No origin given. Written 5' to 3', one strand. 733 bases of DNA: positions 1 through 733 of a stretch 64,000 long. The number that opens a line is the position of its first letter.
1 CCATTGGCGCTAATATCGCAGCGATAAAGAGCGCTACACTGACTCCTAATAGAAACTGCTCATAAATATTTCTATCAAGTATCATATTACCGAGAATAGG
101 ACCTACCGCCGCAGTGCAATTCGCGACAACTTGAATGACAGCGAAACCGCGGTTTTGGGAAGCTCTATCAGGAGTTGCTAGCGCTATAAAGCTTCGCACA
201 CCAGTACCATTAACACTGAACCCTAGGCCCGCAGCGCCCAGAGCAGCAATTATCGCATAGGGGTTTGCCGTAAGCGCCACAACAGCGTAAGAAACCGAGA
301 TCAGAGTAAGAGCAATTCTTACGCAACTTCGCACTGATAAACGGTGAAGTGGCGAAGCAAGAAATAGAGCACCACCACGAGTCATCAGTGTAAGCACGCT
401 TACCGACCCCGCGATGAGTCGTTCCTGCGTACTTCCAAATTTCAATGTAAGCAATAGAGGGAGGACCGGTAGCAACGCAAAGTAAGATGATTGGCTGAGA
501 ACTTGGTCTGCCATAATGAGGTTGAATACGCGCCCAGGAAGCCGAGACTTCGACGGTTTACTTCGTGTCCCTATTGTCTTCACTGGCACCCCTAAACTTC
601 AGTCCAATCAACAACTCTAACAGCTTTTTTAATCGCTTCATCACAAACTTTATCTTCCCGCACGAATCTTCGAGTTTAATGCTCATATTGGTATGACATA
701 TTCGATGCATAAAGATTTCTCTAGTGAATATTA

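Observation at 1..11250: Compact Dap-type NRPS operon: sbnA/sbnB + A-PCP-C + A-PCP + TEII + ATP-grasp + transporter, with divergent PPTase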

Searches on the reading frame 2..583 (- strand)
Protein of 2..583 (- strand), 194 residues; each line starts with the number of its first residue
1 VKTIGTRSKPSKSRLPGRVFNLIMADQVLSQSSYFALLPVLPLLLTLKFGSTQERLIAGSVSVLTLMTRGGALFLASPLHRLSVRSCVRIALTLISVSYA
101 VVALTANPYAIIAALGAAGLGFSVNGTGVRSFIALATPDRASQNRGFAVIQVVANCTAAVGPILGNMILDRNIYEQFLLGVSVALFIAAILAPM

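Call 56: search_protein_families(library=pfam, proteins=[window:2-583:-], max_evalue=1)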
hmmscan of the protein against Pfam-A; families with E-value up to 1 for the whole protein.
window:2-583:- (194 aa): 2 families
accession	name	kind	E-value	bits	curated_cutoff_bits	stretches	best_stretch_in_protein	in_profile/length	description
PF07690.21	MFS_1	-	4.5e-09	36.1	33.4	1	28-192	6-168/347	Major Facilitator Superfamily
PF05977.19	MFS_3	-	0.06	12.2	27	1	29-191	232-389/524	Transmembrane secretion effector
